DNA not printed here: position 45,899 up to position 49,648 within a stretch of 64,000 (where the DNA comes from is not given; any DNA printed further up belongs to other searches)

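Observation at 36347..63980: About 27.6-kb co-directional envelope island: a polysaccharide locus running directly into two wall-binding megaproteins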

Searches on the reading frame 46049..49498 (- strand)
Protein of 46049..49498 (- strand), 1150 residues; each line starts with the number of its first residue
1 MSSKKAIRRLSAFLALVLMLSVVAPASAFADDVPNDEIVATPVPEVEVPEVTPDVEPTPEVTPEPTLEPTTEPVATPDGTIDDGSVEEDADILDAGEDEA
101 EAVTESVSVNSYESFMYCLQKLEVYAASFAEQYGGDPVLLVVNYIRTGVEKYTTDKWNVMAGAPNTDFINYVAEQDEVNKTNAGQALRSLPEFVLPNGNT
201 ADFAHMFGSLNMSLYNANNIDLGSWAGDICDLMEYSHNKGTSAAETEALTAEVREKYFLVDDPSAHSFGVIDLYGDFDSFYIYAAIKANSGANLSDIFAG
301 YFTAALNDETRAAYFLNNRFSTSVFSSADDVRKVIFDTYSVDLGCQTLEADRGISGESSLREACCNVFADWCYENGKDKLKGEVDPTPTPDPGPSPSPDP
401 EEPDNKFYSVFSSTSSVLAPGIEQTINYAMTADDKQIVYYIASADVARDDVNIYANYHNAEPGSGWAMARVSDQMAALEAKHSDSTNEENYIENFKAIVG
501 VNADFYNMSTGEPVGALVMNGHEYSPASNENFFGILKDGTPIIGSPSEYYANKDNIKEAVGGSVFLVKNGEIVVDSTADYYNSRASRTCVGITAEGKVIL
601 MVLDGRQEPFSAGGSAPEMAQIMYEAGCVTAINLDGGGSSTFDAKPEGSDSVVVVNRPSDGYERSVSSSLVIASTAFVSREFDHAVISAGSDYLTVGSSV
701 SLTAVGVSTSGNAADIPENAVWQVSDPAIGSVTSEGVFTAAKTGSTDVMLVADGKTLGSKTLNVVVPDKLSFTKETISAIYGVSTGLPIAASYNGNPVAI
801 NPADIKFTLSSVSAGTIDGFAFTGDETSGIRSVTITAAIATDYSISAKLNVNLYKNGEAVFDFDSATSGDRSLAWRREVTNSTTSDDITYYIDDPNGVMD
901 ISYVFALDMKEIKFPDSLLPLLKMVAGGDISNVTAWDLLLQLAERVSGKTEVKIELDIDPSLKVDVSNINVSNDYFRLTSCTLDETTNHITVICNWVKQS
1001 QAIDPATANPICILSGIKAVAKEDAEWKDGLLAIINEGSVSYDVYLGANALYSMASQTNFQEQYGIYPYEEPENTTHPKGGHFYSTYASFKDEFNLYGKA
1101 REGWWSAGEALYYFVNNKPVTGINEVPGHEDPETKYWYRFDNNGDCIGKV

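Call 14: search_protein_families(library=pfam, proteins=[window:46049-49498:-], max_evalue=1)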
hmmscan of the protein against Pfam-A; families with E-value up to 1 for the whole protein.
window:46049-49498:- (1150 aa): 2 families
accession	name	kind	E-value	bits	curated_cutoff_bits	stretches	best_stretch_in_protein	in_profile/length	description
PF09992.14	NAGPA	-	1e-39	136.9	25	1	496-672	2-168/169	Phosphodiester glycosidase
PF21461.3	HL_N-beta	-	0.072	13.3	27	1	719-759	13-52/57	Hyaluronate lyase, N-terminal beta-sheet domain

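Call 15: find_homologous_proteins(query=window:46049-49498:-, max_evalue=1e-10)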
Query window:46049-49498:- (1150 aa): 370 proteins with E <= 1e-10 among 8000 candidates; the best 120 are listed.
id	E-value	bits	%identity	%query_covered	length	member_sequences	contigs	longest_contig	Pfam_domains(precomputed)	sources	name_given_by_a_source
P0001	0.0e+0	2556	99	100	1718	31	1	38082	PF09992.15,PF27189.1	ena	-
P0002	0.0e+0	1550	60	100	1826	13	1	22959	PF09992.15,PF27189.1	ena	-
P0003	0.0e+0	1276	53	99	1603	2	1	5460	PF09992.15,PF27189.1,PF07468.18,PF02368.25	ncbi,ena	-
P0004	0.0e+0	1266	57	90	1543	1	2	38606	PF20138.4,PF09992.15,PF27189.1,PF07468.18,PF02368.25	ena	-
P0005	0.0e+0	1261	52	100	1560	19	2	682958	PF09992.15,PF27189.1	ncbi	-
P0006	0.0e+0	1257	57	92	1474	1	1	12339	PF09992.15,PF27189.1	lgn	-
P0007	0.0e+0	1253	53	99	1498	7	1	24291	PF09992.15,PF27189.1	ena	-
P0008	0.0e+0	1253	55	92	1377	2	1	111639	PF09992.15,PF27189.1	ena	-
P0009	0.0e+0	1248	52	100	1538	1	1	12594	PF09992.15,PF27189.1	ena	-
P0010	0.0e+0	1248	55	91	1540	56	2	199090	PF09992.15,PF27189.1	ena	-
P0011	0.0e+0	1245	53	100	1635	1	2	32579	PF09992.15,PF27189.1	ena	-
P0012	0.0e+0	1245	53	100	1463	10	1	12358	PF09992.15,PF27189.1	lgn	-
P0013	0.0e+0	1243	52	100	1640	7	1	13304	PF09992.15,PF27189.1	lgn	-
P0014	0.0e+0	1241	52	100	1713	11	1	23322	PF09992.15,PF27189.1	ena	-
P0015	0.0e+0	1238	56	91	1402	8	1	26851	PF09992.15,PF27189.1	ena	-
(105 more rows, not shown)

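Call 16: find_encoding_contigs(protein=P0001, flank=10000, max_places=3)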
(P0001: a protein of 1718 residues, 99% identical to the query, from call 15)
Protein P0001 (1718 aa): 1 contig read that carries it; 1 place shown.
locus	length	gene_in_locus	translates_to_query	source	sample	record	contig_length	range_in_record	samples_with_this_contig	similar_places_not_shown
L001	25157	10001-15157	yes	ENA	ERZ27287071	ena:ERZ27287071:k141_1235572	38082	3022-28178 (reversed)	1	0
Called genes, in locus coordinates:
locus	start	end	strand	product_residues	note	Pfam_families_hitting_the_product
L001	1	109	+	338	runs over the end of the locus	PF03816:LytR_cpsA_psr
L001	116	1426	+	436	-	PF13439:Glyco_transf_4 (weak), PF13524:Glyco_trans_1_2 (weak)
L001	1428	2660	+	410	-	PF13439:Glyco_transf_4 (weak), PF13692:Glyco_trans_1_4, PF00534:Glycos_transf_1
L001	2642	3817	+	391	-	PF04932:Wzy_C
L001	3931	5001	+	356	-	PF00534:Glycos_transf_1, PF13692:Glyco_trans_1_4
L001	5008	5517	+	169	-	PF25087:GMPPB_C (faint), PF00132:Hexapep (weak)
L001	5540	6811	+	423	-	PF01943:Polysacc_synt, PF13440:Polysacc_synt_3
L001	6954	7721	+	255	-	PF02397:Bac_transf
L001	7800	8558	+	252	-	PF00535:Glycos_transf_2, PF10111:Glyco_tranf_2_2, PF13641:Glyco_tranf_2_3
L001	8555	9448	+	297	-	PF04991:LicD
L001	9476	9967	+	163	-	-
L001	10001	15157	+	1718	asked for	PF27189:YkzU, PF09992:NAGPA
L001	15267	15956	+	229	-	PF01790:LGT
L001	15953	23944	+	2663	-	PF18998:Flg_new_2, PF09479:Flg_new, PF18614:RNase_II_C_S1 (faint), PF09479:Flg_new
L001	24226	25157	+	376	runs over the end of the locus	PF01702:TGT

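Call 17: find_encoding_contigs(protein=P0005, flank=10000, max_places=3)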
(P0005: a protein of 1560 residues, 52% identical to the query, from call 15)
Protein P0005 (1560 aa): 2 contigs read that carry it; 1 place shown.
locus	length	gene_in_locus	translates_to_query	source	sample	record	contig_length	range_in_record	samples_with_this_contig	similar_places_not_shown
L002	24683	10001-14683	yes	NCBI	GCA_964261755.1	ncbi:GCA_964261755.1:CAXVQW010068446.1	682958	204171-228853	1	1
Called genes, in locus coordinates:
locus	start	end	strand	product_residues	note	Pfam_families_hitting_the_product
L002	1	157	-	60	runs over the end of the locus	PF01208:URO-D (weak)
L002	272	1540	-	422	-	PF07690:MFS_1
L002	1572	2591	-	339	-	PF01208:URO-D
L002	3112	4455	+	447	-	PF10114:PocR, PF00165:HTH_AraC, PF12833:HTH_18, PF00165:HTH_AraC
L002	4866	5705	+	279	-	PF02899:Phage_int_SAM_1, PF00589:Phage_integrase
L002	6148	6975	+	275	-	-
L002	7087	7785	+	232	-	PF02397:Bac_transf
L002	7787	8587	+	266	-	PF13641:Glyco_tranf_2_3, PF00535:Glycos_transf_2, PF10111:Glyco_tranf_2_2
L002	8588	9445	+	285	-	PF04991:LicD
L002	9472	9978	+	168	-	-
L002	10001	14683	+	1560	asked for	PF27189:YkzU, PF09992:NAGPA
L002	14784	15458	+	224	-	PF01790:LGT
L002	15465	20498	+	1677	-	PF18998:Flg_new_2 (weak), PF09479:Flg_new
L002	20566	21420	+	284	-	PF00535:Glycos_transf_2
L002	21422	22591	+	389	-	PF20706:GT4-conflict (weak), PF00534:Glycos_transf_1, PF13692:Glyco_trans_1_4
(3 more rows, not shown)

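Call 20: find_related_loci(query=A1, collection=genome_contigs, flank=10000)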
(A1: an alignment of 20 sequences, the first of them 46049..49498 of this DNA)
Query A1 (1150 aa) in genome_contigs; peptide patterns used: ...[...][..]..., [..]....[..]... (x = any residue, [..] = any of these).
255 stretches matched a pattern; 214 encode a relative of the query (tblastn E <= 1e-3); the best 80 are kept; 80 distinct loci.
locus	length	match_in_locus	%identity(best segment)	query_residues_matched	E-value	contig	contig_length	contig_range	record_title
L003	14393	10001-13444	99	1-1150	0e+0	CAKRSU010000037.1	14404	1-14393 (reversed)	MAG: uncultured Oxalobacter sp. isolate REFINED_METABAT215_TOP10_CONTIGS_1500_ASSEMBLY_K77_MERGED__Hadza_MoBio_hadza-A-D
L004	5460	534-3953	53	1-1141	0e+0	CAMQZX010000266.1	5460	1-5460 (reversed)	MAG TPA_asm: uncultured Lachnospiraceae bacterium isolate ERR5647218_bin.4_metawrap_v1.3_MAG genome assembly, contig: NO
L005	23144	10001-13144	55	100-1149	0e+0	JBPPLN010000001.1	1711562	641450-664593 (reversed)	Acutalibacteraceae bacterium SVS042 scaffold_1, whole genome shotgun sequence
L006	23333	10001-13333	51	5-1150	0e+0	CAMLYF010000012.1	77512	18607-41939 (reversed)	MAG: uncultured Lachnoclostridium sp. isolate ERR4303154_bin.29_MetaWRAP_v1.1_MAG genome assembly, contig: NODE_221_leng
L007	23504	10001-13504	51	1-1150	0e+0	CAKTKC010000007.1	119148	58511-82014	MAG: uncultured Oscillospiraceae bacterium isolate REFINED_METABAT215_TOP10_CONTIGS_1500_ASSEMBLY_K77_MERGED__Hadza_MoBi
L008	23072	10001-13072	54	104-1150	0e+0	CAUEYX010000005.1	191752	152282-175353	MAG TPA_asm: uncultured Lachnospiraceae bacterium isolate SRR13494512_bin.13_MetaWRAP_v1.3_MAG genome assembly, contig:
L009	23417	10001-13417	51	1-1150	0e+0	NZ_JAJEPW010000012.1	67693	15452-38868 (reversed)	Brotocaccenecus cirricatena strain CLA-AA-H272 NODE_12_length_67693_cov_25.493641, whole genome shotgun sequence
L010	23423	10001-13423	51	1-1150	0e+0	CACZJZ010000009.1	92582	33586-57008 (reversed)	MAG: uncultured Lachnospiraceae bacterium isolate RUG12688 genome assembly, contig: RUG12688_asm_9, whole genome shotgun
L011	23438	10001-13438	51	1-1150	0e+0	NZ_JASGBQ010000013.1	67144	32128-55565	Fusibacillus kribbianus strain YH-rum2234 contig13, whole genome shotgun sequence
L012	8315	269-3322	54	112-1150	0e+0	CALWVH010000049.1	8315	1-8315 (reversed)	MAG: uncultured Clostridia bacterium isolate E10__bin307 genome assembly, contig: E10__k127_567674, whole genome shotgun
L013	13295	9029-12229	54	108-1150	0e+0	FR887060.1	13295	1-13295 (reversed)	Firmicutes bacterium CAG:170 genomic scaffold, scf7, whole genome shotgun sequence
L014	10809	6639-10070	50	1-1150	0e+0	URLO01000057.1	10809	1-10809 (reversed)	uncultured Clostridiales bacterium isolate UMGS1113 genome assembly, contig: NODE_2911_length_10809_cov_7.124488, whole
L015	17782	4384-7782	49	5-1150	0e+0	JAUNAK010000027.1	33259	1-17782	MAG: Eubacteriales bacterium isolate S19M_St_41 NODE_235_length_33259_cov_12.513161, whole genome shotgun sequence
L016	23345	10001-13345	51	47-1150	0e+0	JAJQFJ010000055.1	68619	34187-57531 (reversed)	MAG: Clostridiales bacterium isolate MO.2_3 NODE_44_length_68619_cov_27.719197, whole genome shotgun sequence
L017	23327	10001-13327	53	2-1150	0e+0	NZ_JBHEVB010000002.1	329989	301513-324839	Flintibacter porci strain P01025 N25_ctg02, whole genome shotgun sequence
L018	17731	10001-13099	51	89-1150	0e+0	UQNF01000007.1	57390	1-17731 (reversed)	uncultured Clostridium sp. isolate UMGS453 genome assembly, contig: NODE_242_length_57390_cov_6.684137, whole genome sho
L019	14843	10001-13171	52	99-1150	0e+0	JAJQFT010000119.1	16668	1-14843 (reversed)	MAG: Bacillota bacterium isolate MO.6_8 NODE_436_length_16668_cov_20.269127, whole genome shotgun sequence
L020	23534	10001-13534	48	14-1150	0e+0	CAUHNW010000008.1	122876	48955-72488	MAG TPA_asm: uncultured Oscillospiraceae bacterium isolate SRR16280072_bin.27_MetaWRAP_v1.3_MAG genome assembly, contig:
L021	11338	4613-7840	50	100-1150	0e+0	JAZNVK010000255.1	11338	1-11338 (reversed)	MAG: Faecousia sp. isolate T1900044790_TS20190256.MAGScoT_cleanbin_000016 SGB_2644_k141_447819, whole genome shotgun seq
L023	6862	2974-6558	46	1-1150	0e+0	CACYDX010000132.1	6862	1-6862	MAG: Ruminococcaceae bacterium isolate RUG11848 genome assembly, contig: RUG11848_asm_132, whole genome shotgun sequence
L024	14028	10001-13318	47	8-1150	0e+0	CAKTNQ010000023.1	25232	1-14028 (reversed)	MAG: uncultured Oscillospiraceae bacterium isolate REFINED_METABAT215_TOP10_CONTIGS_1500_ASSEMBLY_K77_MERGED__Nepal_MoBi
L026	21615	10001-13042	50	109-1150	0e+0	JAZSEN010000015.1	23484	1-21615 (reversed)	MAG: Faecousia sp. isolate T1900044589_TS20190055.MAGScoT_cleanbin_000021 SGB_621_k141_3655, whole genome shotgun sequen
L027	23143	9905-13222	48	2-1150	0e+0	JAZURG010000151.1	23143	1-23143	MAG: Faecousia sp. isolate T1900044852_TS20190318.MAGScoT_cleanbin_000042 SGB_3033_k141_2769935, whole genome shotgun se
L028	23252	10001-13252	49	67-1150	0e+0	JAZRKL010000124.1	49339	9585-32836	MAG: Faecousia sp. isolate T1900045446_YK20190137.MAGScoT_cleanbin_000018 SGB_7161_k141_602663, whole genome shotgun seq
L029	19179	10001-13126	50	104-1150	0e+0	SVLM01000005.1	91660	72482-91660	MAG: Oscillospiraceae bacterium isolate SIG487 NODE_5994_length_91660_cov_4.170507, whole genome shotgun sequence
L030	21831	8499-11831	47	4-1150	0e+0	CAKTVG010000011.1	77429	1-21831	MAG: uncultured Oscillospiraceae bacterium isolate REFINED_METABAT215_TOP10_CONTIGS_1500_ASSEMBLY_K77_MERGED__Hadza_PheC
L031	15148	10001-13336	46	1-1150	0e+0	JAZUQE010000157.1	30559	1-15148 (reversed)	MAG: Faecousia sp. isolate T1900044860_TS20190326.MAGScoT_cleanbin_000019 SGB_3096_k141_1940751, whole genome shotgun se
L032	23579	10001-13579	43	1-1150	0e+0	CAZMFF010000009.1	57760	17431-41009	MAG TPA_asm: uncultured Acutalibacter sp. isolate SRP287540_co2_310 genome assembly, contig: NODE_413_length_57760_cov_1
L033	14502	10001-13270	48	108-1150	0e+0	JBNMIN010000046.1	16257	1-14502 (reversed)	MAG: Oscillospiraceae bacterium isolate CM_BacCAG2242.95 k141_120710_length_16257_cov_10.1201, whole genome shotgun sequ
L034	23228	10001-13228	49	83-1150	0e+0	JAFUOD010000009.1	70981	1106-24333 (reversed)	MAG: Oscillospiraceae bacterium isolate RGIG4672 Roe_deer_Rectum-5__c1659, whole genome shotgun sequence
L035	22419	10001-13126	49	107-1150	0e+0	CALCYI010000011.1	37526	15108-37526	MAG TPA_asm: uncultured Clostridia bacterium isolate ERR1278104_bin.87_CONCOCT_v1.1_MAG genome assembly, contig: ERZ8423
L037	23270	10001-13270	47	108-1150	0e+0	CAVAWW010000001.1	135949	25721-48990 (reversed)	bacterium isolate H07622-L1_cleanbin_000020 genome assembly, contig: Spades_H07622-L1_contig_46, whole genome shotgun se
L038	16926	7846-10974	49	100-1150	0e+0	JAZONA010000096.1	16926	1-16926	MAG: Faecousia sp. isolate T1900045643_YK20190337.MAGScoT_cleanbin_000039 SGB_8146_k141_1608652, whole genome shotgun se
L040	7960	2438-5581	47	102-1150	0e+0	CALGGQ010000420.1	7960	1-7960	MAG TPA_asm: uncultured Clostridia bacterium isolate ERR1278103_bin.37_CONCOCT_v1.1_MAG genome assembly, contig: ERZ8412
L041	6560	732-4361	44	1-1150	0e+0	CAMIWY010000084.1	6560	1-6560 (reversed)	MAG: uncultured Clostridia bacterium isolate SRR12081301_bin.56_metaWRAP_v1.3_MAG genome assembly, contig: ERZ12289766.1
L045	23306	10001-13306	46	89-1150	0e+0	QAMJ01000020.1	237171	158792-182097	MAG: Clostridiales bacterium isolate CIM:MAG 701 contig_26592, whole genome shotgun sequence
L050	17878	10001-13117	47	108-1150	0e+0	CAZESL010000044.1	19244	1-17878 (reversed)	MAG TPA_asm: uncultured Eubacteriales bacterium isolate SRP315200_co1_232 genome assembly, contig: NODE_5283_length_1924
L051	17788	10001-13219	46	65-1150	0e+0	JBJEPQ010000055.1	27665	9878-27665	MAG: Acutalibacteraceae bacterium isolate FUKU07_bin.010 NODE_581_length_27665_cov_13.889678, whole genome shotgun seque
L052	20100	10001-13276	46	111-1150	0e+0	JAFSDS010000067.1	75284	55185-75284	MAG: Oscillospiraceae bacterium isolate RGIG3049 Goat_Rectum-4__c622046, whole genome shotgun sequence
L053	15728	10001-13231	50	90-1150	0e+0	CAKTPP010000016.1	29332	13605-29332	MAG: uncultured Oscillospiraceae bacterium isolate REFINED_METABAT215_TOP10_CONTIGS_1500_ASSEMBLY_K77_MERGED__Hadza_PheC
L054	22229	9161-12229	48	108-1150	0e+0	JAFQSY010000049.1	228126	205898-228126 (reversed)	MAG: Clostridia bacterium isolate RGIG2122 Goat_Colon-4__c306654, whole genome shotgun sequence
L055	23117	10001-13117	48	108-1150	0e+0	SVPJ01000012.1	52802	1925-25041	MAG: Oscillospiraceae bacterium isolate SIG588 NODE_14678_length_52802_cov_3.089131, whole genome shotgun sequence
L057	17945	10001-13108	46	108-1150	0e+0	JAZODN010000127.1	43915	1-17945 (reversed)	MAG: Acutalibacteraceae bacterium isolate T1900044751_TS20190417.MAGScoT_cleanbin_000094 SGB_2221_k141_3667301, whole ge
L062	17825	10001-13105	46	111-1150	0e+0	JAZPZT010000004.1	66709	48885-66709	MAG: Acutalibacteraceae bacterium isolate T1900044644_TS20190110.MAGScoT_cleanbin_000032 SGB_1323_k141_1874062, whole ge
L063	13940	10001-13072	46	108-1150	0e+0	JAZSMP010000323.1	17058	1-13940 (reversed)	MAG: Eubacteriales bacterium isolate T1900044553_TS20190019.MAGScoT_cleanbin_000031 SGB_266_k141_1234491, whole genome s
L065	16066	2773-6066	43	106-1150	0e+0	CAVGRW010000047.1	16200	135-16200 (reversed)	Bacteroidaceae bacterium isolate G02651-L1_cleanbin_000010 genome assembly, contig: Spades_G02651-L1_contig_2361, whole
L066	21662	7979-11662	42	1-1150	0e+0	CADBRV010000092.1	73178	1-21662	MAG: uncultured Lachnospiraceae bacterium isolate RUG14243 genome assembly, contig: RUG14243_asm_92, whole genome shotgu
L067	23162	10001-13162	44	108-1150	0e+0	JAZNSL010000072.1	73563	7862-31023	MAG: Acutalibacteraceae bacterium isolate T1900044809_TS20190275.MAGScoT_cleanbin_000020 SGB_2773_k141_2410963, whole ge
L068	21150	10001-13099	45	111-1150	0e+0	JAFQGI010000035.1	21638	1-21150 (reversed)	MAG: Clostridia bacterium isolate RGIG1794 Goat_Cecum-4__c847891, whole genome shotgun sequence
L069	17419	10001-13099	45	111-1150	0e+0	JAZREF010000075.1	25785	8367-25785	MAG: Acutalibacteraceae bacterium isolate T1900045500_YK20190194.MAGScoT_cleanbin_000093 SGB_7494_k141_2055242, whole ge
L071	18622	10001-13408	47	1-1150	0e+0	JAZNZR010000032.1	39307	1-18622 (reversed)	MAG: Oscillospiraceae bacterium isolate T1900044766_TS20190232.MAGScoT_cleanbin_000046 SGB_2416_k141_1647008, whole geno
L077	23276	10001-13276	44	109-1150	0e+0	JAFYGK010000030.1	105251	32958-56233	MAG: Clostridia bacterium isolate RGIG7067 Sheep_Rumen.Co__c3141445, whole genome shotgun sequence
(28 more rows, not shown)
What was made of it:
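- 80 species-representative loci were fetched with a profile of the NAGPA giant; 214 of 255 candidate stretches encode a relative (call 20).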
